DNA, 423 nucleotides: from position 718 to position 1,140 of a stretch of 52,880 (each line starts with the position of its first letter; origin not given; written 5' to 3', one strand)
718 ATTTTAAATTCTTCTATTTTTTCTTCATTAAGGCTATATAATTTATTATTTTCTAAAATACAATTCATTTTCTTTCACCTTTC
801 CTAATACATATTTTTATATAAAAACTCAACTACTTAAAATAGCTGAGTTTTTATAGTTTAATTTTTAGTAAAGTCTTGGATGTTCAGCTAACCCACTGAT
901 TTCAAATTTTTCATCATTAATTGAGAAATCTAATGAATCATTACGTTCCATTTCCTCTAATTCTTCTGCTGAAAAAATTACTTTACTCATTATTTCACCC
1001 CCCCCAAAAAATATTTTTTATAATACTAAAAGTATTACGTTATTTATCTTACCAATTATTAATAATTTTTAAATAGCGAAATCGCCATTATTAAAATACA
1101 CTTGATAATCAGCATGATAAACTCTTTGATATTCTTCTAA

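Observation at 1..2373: Peptide-pheromone circuit (Rgg/RRNPP-type) wired to a short-peptide plus radical SAM operon: candidate quorum-sensing-controlled RiPP locus cut by the window edge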

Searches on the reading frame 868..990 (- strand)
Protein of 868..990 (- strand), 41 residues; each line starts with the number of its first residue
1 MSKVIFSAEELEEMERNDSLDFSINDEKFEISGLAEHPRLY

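Call 6: search_protein_families(library=pfam, proteins=[window:868-990:-], max_evalue=0.1)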
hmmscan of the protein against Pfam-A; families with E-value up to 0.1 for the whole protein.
window:868-990:- (41 aa): 0 families

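Call 7: search_protein_families(library=ncbifam, proteins=[window:868-990:-], max_evalue=0.1)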
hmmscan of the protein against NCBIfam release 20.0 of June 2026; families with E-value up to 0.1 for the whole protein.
window:868-990:- (41 aa): 0 families

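Call 9: find_encoding_contigs(protein=window:868-990:-, flank=10000, max_places=8)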
Protein window:868-990:- (41 aa): 23 contigs read that carry it; 8 places shown.
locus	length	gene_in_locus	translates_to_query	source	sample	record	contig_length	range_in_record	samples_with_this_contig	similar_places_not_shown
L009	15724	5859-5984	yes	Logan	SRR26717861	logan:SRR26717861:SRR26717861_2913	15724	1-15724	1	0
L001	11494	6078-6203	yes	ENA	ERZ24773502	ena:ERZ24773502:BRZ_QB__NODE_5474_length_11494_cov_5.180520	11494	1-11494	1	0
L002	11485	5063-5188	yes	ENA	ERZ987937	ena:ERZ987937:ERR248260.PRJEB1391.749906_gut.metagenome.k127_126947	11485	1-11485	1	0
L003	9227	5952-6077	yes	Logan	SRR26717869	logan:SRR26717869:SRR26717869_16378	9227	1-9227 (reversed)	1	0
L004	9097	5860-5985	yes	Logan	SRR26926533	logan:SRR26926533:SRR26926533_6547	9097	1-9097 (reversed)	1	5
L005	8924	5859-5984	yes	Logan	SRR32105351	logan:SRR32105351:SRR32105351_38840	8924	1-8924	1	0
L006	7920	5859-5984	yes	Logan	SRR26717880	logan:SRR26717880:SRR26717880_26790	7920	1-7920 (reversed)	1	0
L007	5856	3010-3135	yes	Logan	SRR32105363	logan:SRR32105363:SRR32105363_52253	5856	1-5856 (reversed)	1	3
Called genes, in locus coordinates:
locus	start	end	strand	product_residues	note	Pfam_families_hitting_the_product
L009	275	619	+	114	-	PF12844:HTH_19 (weak), PF13560:HTH_31 (faint), PF01381:HTH_3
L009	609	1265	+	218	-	PF06114:Peptidase_M78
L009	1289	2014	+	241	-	PF12686:DUF3800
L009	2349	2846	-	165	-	PF00589:Phage_integrase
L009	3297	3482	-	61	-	PF14657:Arm-DNA-bind_4 (weak)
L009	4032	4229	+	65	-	-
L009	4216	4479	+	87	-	-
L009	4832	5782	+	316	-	-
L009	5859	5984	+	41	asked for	-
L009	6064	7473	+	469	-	PF04055:Radical_SAM, PF13353:Fer4_12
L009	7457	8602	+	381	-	PF07690:MFS_1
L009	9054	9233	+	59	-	PF00152:tRNA-synt_2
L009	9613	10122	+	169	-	-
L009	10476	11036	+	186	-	PF02632:BioY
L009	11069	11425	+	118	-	PF06935:DUF1284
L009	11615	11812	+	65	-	-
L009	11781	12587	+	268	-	PF00480:ROK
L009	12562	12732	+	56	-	PF08282:Hydrolase_3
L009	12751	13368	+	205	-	PF08282:Hydrolase_3, PF05116:S6PP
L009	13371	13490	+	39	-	-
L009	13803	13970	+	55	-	-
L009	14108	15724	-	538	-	?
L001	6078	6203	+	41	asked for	-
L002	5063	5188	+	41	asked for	-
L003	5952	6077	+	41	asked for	-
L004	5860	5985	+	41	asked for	-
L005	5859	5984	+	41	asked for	-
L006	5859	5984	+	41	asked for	-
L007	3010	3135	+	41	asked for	-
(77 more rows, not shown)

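Call 13: search_protein_families(library=ncbifam, proteins=[L009:6064-7470:+, L009:7457-8599:+], max_evalue=0.001)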
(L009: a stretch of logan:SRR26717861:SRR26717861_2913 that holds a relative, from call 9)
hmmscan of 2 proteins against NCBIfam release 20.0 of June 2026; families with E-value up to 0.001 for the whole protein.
L009:6064-7470:+ (469 aa): 37 families (the best 25 are shown)
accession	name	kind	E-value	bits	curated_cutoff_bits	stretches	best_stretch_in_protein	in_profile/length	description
NF040899.1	ryptide_rSAM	equivalog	1.6e-122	409.5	600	1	5-460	5-457/464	radical SAM/SPASM ryptide class RiPP maturase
TIGR04463.1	rSAM_vs_C_rich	equivalog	1.5e-22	80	525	1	78-431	63-398/438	TIGR04463 family radical SAM/SPASM RiPP maturase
NF038107.1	rSAM_NF038107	equivalog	3e-20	72.4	600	1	27-436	8-410/444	Cys-every-fifth radical SAM/SPASM peptide maturase CefB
NF047865.1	rSAM_PapB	equivalog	4.4e-19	68.9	340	1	98-429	2-318/330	PapB family radical SAM/SPASM ranthipeptide maturase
TIGR04064.1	rSAM_nif11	equivalog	3.4e-17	62.3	518.7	2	57-200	42-181/459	nif11-like peptide radical SAM maturase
NF038283.1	viperin_w_prok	equivalog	1.5e-16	60.4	180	1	104-279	7-177/281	viperin family antiviral radical SAM protein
TIGR04334.1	rSAM_Clo7bot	equivalog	4.5e-16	58.5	600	1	82-439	73-418/440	radical SAM/SPASM domain Clo7bot peptide maturase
TIGR04280.1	geopep_mat_rSAM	hypoth_equivalog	2.6e-15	56.3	400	1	81-458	66-425/428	geopeptide radical SAM maturase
NF041298.1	rSAM_mat_DynA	equivalog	1.2e-11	44.2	450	1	102-280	4-177/356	dynobactin maturation radical SAM/SPASM protein DynA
NF040492.1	not_ScfB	exception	1.6e-11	43.7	855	1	17-443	3-432/450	ScfB-related radical SAM/SPASM orphan maturase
TIGR03942.1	sulfatase_rSAM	equivalog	1.8e-11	43.7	349.45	1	104-450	6-350/363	anaerobic sulfatase maturase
TIGR02666.1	moaA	equivalog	7.1e-10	38.4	284.05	1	98-201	9-110/336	GTP 3',8-cyclase MoaA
TIGR03974.1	rSAM_six_Cys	equivalog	7.3e-10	38.3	425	2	78-197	72-198/451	thioether cross-link-forming SCIFF peptide maturase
TIGR03906.1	quino_hemo_SAM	equivalog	1.2e-09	37.4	453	1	95-182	90-174/467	quinohemoprotein amine dehydrogenase maturation protein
TIGR04163.1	rSAM_cobopep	equivalog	1.5e-09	37.1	375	1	98-278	63-236/428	peptide-modifying radical SAM enzyme CbpB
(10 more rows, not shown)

L009:7457-8599:+ (381 aa): 3 families
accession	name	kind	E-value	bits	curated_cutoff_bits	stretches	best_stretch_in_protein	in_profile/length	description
TIGR00880.1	2_A_01_02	superfamily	2.1e-10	40.8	131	1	51-180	10-139/141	multidrug resistance protein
NF046060.1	NagP_SO3503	equivalog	6.1e-06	25.4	625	1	47-151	49-156/423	N-acetylglucosamine MFS transporter NagP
NF000043.1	tet_MFS_P_a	exception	5.5e-05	22.1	750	1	40-223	38-227/420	tetracycline efflux MFS transporter TetA(P)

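Call 14: search_protein_families(library=pfam, proteins=[L009:6064-7470:+, L009:7457-8599:+], max_evalue=0.1)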
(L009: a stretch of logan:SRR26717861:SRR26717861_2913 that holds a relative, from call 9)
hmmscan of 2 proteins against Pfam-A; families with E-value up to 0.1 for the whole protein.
L009:6064-7470:+ (469 aa): 2 families
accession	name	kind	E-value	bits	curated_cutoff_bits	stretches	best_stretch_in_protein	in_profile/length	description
PF04055.27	Radical_SAM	-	2.7e-10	41.1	29.5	1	105-256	3-143/166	Radical SAM superfamily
PF13353.11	Fer4_12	-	6.8e-08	33.3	22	1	108-225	14-123/137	4Fe-4S single cluster domain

L009:7457-8599:+ (381 aa): 2 families
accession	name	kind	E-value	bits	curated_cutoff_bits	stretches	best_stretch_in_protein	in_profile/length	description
PF07690.21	MFS_1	-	4.7e-28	98.5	33.4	1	23-342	15-345/347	Major Facilitator Superfamily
PF14012.11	DUF4229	-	0.018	15.5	27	0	144-181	14-52/68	Protein of unknown function (DUF4229)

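Call 19: find_homologous_proteins(query=L009:6064-7470:+, max_evalue=1e-10)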
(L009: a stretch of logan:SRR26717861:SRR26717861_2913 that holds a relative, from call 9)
Query L009:6064-7470:+ (469 aa): 73 proteins with E <= 1e-10 among 8000 candidates.
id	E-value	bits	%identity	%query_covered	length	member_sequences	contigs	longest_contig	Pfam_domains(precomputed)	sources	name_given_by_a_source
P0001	0.0e+0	1041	99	100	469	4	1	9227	PF04055.28,PF13353.12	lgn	-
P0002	7.3e-245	831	79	100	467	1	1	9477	PF04055.28,PF13353.12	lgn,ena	-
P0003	1.2e-216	738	72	99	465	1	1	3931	PF04055.28,PF13353.12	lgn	-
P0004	2.2e-175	602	60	96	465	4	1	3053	PF04055.28,PF13353.12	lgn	-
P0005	4.3e-125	436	49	93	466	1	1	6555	PF04055.28,PF13353.12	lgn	-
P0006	1.2e-120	421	49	93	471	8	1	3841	PF04055.28,PF13353.12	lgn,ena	-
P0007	1.8e-119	418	46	96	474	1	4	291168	PF04055.28,PF13353.12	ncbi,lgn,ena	-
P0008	1.2e-117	412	47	93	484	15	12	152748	PF04055.28,PF13353.12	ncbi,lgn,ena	-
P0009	1.2e-116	408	46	95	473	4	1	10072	PF04055.28,PF13353.12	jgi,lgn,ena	-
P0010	8.7e-115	402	40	79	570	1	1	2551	PF04055.28,PF13353.12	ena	-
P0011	4.1e-114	400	42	96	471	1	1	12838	PF04055.28,PF13353.12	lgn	-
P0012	5.1e-114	400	47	94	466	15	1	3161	PF04055.28,PF13353.12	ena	-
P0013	4.7e-111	390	43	99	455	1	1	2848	PF04055.28,PF13353.12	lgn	-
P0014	1.2e-110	388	44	94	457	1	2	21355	PF04055.28,PF13353.12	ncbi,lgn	-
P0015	2.0e-110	388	45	93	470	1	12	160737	PF04055.28,PF13353.12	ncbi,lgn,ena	-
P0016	6.6e-108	379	44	93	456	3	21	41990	PF04055.28,PF13353.12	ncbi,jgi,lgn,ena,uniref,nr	ncbi:radical SAM/SPASM domain-containing protein [Lactococcus lactis]|jgi:uncharacterized protein|un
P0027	4.8e-100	354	40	97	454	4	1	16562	PF04055.28,PF13353.12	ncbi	-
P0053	1.8e-93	332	40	91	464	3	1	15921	PF04055.28,PF13353.12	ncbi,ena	-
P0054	5.0e-93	330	44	86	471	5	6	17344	PF04055.28,PF13353.12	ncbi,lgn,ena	-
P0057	9.0e-90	320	44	74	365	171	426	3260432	-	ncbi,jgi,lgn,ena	jgi:radical SAM domain protein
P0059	1.1e-87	313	36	97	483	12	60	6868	PF04055.28,PF13353.12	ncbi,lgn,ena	-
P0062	2.2e-86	309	37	97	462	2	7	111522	PF04055.28,PF13353.12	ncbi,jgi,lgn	jgi:uncharacterized protein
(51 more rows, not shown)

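Call 25: find_related_loci(query=A1, collection=genome_contigs, flank=4000)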
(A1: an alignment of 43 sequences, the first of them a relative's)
Query A1 (469 aa) in genome_contigs; peptide patterns used: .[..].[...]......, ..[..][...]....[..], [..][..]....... (x = any residue, [..] = any of these).
599 stretches matched a pattern (row limit reached: there are more); 236 encode a relative of the query (tblastn E <= 1e-3); the best 80 are kept; 80 distinct loci.
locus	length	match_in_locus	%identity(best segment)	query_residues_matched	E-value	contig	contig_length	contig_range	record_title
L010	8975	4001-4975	27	106-430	3e-28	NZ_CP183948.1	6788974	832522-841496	Paenibacillus nitricinens strain AC7 chromosome, complete genome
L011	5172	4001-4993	21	95-427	7e-24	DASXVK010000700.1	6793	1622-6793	MAG TPA_asm: Polyangia bacterium isolate SMAG_U4743 k141_301719, whole genome shotgun sequence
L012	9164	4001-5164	24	84-454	1e-19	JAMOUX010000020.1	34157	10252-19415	MAG: Candidatus Fermentibacteraceae bacterium isolate PIR-30_metabat1_scaf2bin.043 PIR-30_scaffold_385_c1, whole genome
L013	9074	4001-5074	21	95-430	6e-19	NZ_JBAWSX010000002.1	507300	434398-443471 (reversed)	Bacillus bruguierae strain FJAT-51639 Scaffold2, whole genome shotgun sequence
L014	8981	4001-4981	24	99-427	3e-18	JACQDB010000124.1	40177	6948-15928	MAG: Acidobacteria bacterium isolate NC_groundwater_983_Pr1_S-0.65um_53_22 Montesol18_Sp65_coassembly_scaffold_1370750,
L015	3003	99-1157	22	85-427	5e-18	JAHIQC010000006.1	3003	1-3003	MAG: Actinomycetota bacterium isolate KR13_S3.mb.94 KR13_S3.mb.94_k141_15421, whole genome shotgun sequence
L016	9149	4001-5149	20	73-430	1e-17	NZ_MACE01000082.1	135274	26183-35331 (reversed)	Bacillus paranthracis strain Mn5 contig83, whole genome shotgun sequence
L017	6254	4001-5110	21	49-429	5e-17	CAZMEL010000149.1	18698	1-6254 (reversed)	MAG TPA_asm: uncultured Thermoanaerobaculia bacterium isolate binchicken_co237_100 genome assembly, contig: NODE_1473_le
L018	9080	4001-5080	23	99-456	2e-16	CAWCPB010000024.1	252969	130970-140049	MAG: uncultured Acidobacteriaceae bacterium isolate MFD04967.bin.2.54 genome assembly, contig: contig_7414, whole genome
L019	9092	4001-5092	24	74-430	2e-15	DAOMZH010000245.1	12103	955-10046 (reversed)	MAG TPA_asm: Polyangium sp. isolate AMR_MDS_5605 NODE_960_length_12103_cov_10.860060, whole genome shotgun sequence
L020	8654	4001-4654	29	41-282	2e-14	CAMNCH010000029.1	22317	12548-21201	MAG: uncultured Lachnospiraceae bacterium isolate SRR873598_bin.59_metaWRAP_v1.3_MAG genome assembly, contig: NODE.4229_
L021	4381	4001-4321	35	86-191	3e-14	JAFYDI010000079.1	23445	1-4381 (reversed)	MAG: Lachnospiraceae bacterium isolate RGIG6987 Sheep_Rumen.Co__c2818975, whole genome shotgun sequence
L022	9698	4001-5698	29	93-272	3e-12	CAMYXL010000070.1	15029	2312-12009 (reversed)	MAG TPA_asm: uncultured Clostridia bacterium isolate SRR10912539_bin.41_metaWRAP_v1.3_MAG genome assembly, contig: ERZ14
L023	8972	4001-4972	23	98-428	3e-11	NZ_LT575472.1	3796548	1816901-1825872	Clostridium nigeriense strain Marseille-P2414T, whole genome shotgun sequence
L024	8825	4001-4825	26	7-279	4e-11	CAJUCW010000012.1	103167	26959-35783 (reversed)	MAG TPA_asm: uncultured Muribaculaceae bacterium isolate MGBC129154 genome assembly, contig: MGBC129154.12, whole genome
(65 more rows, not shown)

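Call 26: find_encoding_contigs(protein=P0002, flank=6000, max_places=2)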
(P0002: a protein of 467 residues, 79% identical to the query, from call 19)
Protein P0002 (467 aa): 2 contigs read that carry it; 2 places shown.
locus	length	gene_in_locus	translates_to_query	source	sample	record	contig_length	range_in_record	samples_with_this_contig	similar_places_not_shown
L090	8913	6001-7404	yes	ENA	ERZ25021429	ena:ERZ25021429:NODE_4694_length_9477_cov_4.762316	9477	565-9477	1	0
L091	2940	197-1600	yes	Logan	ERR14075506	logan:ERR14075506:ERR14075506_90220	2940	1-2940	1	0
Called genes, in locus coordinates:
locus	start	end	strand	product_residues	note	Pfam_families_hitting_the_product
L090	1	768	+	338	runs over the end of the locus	PF00724:Oxidored_FMN (faint), PF01207:Dus, PF01180:DHO_dh (faint), PF01680:SOR_SNZ (faint), PF00977:His_biosynth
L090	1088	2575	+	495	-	PF01336:tRNA_anti-codon, PF00152:tRNA-synt_2, PF01409:tRNA-synt_2d (faint)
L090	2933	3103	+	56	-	-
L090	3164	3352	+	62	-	-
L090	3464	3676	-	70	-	-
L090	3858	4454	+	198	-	-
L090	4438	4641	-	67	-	-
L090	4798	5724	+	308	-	PF18768:RNPP_C (weak)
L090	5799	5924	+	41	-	-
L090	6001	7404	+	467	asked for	PF04055:Radical_SAM, PF13353:Fer4_12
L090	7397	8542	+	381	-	PF07690:MFS_1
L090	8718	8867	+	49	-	PF00152:tRNA-synt_2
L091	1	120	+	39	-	?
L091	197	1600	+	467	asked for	PF04055:Radical_SAM, PF13353:Fer4_12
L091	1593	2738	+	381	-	PF07690:MFS_1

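Call 27: find_encoding_contigs(protein=P0003, flank=6000, max_places=2)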
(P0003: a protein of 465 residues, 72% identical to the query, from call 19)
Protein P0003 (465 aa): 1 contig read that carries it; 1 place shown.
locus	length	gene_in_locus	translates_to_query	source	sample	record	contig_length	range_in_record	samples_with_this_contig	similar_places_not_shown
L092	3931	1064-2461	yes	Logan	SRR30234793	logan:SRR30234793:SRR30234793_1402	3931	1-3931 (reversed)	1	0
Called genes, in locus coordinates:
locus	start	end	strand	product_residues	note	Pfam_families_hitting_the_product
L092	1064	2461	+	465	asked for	PF13353:Fer4_12, PF04055:Radical_SAM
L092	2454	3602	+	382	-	PF07690:MFS_1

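Call 28: find_encoding_contigs(protein=P0005, flank=6000, max_places=2)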
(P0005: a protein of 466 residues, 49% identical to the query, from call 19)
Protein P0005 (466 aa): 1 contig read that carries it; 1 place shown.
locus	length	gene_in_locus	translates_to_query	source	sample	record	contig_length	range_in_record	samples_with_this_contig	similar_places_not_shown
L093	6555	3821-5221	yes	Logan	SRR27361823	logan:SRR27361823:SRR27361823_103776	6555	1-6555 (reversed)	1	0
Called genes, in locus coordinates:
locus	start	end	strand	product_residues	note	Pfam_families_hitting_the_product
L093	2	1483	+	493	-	?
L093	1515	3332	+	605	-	PF01381:HTH_3, PF13560:HTH_31 (faint), PF13428:TPR_14 (faint), PF17874:TPR_MalT (faint), PF07719:TPR_2 (faint), PF13424:TPR_12 (faint), PF01381:HTH_3 (weak)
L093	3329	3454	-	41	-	-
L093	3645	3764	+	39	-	-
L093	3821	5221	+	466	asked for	PF13353:Fer4_12, PF04055:Radical_SAM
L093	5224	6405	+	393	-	PF07690:MFS_1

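Call 34: list_cluster_members(proteins=[P0007, P0008, P0014, P0015, P0016, P0027, P0053, P0054, P0057, P0059])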
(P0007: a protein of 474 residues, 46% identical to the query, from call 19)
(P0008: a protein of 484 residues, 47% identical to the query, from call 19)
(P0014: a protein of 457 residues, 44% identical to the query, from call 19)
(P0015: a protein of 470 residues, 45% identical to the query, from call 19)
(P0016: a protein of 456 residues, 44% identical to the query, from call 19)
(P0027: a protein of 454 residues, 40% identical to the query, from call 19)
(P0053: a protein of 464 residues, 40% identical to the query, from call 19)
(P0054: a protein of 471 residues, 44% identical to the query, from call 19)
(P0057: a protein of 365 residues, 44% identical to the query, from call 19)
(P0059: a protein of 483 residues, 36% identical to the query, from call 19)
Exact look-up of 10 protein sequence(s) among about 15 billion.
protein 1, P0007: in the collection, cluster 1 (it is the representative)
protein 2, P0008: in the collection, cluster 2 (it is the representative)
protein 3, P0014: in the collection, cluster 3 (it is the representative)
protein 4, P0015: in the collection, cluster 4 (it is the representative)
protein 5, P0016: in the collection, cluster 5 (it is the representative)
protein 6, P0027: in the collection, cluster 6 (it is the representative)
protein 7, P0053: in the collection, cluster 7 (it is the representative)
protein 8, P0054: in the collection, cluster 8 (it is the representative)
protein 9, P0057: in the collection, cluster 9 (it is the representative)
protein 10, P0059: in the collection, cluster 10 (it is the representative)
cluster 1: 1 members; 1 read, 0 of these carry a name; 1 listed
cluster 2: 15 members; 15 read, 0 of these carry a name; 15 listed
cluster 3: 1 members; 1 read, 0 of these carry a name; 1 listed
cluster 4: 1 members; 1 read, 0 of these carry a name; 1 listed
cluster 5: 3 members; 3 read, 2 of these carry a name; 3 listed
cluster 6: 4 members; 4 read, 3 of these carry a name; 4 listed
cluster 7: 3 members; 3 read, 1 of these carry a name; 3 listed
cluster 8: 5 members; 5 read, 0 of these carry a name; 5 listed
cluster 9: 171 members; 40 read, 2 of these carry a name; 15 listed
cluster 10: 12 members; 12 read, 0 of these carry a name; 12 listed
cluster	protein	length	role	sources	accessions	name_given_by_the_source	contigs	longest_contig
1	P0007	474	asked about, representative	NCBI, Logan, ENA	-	-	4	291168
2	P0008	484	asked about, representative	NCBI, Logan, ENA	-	-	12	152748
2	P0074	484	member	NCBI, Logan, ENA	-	-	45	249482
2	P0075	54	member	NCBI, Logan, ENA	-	-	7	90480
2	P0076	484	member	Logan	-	-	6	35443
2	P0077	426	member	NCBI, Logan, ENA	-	-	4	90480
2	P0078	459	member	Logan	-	-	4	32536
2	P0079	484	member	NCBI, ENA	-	-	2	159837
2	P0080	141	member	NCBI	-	-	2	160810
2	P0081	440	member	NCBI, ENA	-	-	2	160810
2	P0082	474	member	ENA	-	-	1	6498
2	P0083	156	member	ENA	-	-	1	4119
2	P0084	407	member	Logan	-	-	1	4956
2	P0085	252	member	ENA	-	-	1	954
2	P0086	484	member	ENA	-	-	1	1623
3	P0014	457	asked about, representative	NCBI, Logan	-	-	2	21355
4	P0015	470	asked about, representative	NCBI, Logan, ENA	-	-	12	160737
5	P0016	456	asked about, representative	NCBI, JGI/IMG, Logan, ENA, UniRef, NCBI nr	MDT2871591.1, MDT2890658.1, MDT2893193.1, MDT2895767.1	radical SAM/SPASM domain-containing protein [Lactococcus lactis] | uncharacterized protein | radical SAM/SPASM domain-containing protein n=1 Tax=Lactococcus TaxID=1357 ...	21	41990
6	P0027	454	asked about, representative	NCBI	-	-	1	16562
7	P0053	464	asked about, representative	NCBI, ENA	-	-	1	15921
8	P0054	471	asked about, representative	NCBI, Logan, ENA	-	-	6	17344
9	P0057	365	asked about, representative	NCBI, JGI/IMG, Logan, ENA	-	radical SAM domain protein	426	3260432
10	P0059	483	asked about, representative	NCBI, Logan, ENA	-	-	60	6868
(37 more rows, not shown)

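Call 35: search_protein_families(library=ncbifam, proteins=[P0002, P0004, P0005, P0007, P0008, P0015, P0016, P0027, P0059, P0062], max_evalue=1e-40)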
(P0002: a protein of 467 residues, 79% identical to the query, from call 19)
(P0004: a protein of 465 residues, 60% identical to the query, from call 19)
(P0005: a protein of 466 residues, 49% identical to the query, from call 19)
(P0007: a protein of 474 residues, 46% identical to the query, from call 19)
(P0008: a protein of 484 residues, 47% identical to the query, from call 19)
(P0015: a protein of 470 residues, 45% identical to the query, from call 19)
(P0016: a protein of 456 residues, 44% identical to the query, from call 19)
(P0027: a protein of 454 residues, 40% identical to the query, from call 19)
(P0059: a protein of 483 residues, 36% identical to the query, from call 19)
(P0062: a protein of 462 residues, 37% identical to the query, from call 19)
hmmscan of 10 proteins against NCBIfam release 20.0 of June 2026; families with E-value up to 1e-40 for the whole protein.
P0002 (467 aa): 1 family
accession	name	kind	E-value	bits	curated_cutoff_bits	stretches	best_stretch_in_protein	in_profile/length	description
NF040899.1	ryptide_rSAM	equivalog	5.9e-117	391.2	600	1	5-458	5-457/464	radical SAM/SPASM ryptide class RiPP maturase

P0004 (465 aa): 1 family
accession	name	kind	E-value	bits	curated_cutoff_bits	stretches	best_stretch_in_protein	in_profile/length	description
NF040899.1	ryptide_rSAM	equivalog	5.7e-117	391.2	600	1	1-461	1-459/464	radical SAM/SPASM ryptide class RiPP maturase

P0005 (466 aa): 1 family
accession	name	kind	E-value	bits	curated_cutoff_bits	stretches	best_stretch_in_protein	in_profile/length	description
NF040899.1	ryptide_rSAM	equivalog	1.2e-106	357.2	600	1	6-460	3-458/464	radical SAM/SPASM ryptide class RiPP maturase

P0007 (474 aa): 1 family
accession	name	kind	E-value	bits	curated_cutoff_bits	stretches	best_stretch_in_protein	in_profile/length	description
NF040899.1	ryptide_rSAM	equivalog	7.2e-116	387.6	600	1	4-470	3-462/464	radical SAM/SPASM ryptide class RiPP maturase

P0008 (484 aa): 1 family
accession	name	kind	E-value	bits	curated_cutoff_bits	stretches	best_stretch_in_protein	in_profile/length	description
NF040899.1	ryptide_rSAM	equivalog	2.9e-113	379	600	1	4-466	3-461/464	radical SAM/SPASM ryptide class RiPP maturase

P0015 (470 aa): 1 family
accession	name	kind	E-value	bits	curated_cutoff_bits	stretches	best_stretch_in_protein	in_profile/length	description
NF040899.1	ryptide_rSAM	equivalog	5.9e-111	371.4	600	1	4-463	3-459/464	radical SAM/SPASM ryptide class RiPP maturase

P0016 (456 aa): 1 family
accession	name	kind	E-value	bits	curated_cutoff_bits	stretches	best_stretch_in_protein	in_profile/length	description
NF040899.1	ryptide_rSAM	equivalog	5.5e-147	490.2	600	1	1-453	1-459/464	radical SAM/SPASM ryptide class RiPP maturase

P0027 (454 aa): 1 family
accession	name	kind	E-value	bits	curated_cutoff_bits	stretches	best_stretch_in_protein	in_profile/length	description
NF040899.1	ryptide_rSAM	equivalog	1.4e-105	353.7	600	1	89-450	98-459/464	radical SAM/SPASM ryptide class RiPP maturase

P0059 (483 aa): 1 family
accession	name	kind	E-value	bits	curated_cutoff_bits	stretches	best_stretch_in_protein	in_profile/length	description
NF040899.1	ryptide_rSAM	equivalog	1.3e-89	301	600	1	12-466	2-460/464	radical SAM/SPASM ryptide class RiPP maturase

P0062 (462 aa): 1 family
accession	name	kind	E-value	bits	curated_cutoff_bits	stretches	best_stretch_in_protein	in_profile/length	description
NF040899.1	ryptide_rSAM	equivalog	3e-92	309.8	600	1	3-457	2-460/464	radical SAM/SPASM ryptide class RiPP maturase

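Call 37: find_homologous_proteins(query=P0016, max_evalue=1e-60)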
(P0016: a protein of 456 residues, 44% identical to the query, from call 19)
Query P0016 (456 aa): 32 proteins with E <= 1e-60 among 8000 candidates.
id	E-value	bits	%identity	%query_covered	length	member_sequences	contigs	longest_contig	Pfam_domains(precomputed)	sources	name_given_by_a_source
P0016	0.0e+0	1016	100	100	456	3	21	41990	PF04055.28,PF13353.12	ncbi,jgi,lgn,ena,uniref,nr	ncbi:radical SAM/SPASM domain-containing protein [Lactococcus lactis]|jgi:uncharacterized protein|un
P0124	2.9e-129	450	46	99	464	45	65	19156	PF04055.28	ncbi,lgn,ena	-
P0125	1.4e-128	448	46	95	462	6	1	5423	PF04055.28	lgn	-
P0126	3.8e-127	443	47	98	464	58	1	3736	PF04055.28,PF13353.12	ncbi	-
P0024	3.9e-127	443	47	94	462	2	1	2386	PF04055.28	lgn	-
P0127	1.0e-125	438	45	99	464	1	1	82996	PF04055.28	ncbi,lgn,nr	ncbi:TPA: radical SAM protein [Streptococcus suis]|nr:radical SAM protein [Streptococcus suis]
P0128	1.3e-124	435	45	99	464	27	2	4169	PF04055.28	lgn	-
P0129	1.9e-124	434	44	99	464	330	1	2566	PF04055.28,PF13353.12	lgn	-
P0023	4.9e-124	433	44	100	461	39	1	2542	PF04055.28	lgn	-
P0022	6.0e-124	433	45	98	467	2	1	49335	PF04055.28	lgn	-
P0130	2.1e-121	424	43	100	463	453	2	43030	PF04055.28,PF13353.12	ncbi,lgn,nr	ncbi:TPA: radical SAM protein [Staphylococcus pseudintermedius]|nr:radical SAM protein [Staphylococc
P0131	1.0e-120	422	44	99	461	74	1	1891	PF04055.28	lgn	-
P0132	1.1e-117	412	50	81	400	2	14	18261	PF04055.28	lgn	-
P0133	4.8e-111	390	48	79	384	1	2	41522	PF04055.28,PF13353.12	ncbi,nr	ncbi:TPA: radical SAM protein, partial [Staphylococcus pseudintermedius]|nr:radical SAM protein [Sta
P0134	4.8e-111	390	48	79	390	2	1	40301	PF04055.28,PF13353.12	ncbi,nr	ncbi:radical SAM protein, partial [Staphylococcus pseudintermedius]|nr:radical SAM protein [Staphylo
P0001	8.4e-106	373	43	93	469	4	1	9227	PF04055.28,PF13353.12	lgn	-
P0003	5.5e-103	363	43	94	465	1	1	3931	PF04055.28,PF13353.12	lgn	-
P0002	8.1e-103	363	42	91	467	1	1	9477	PF04055.28,PF13353.12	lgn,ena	-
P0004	1.8e-101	358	40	98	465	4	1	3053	PF04055.28,PF13353.12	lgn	-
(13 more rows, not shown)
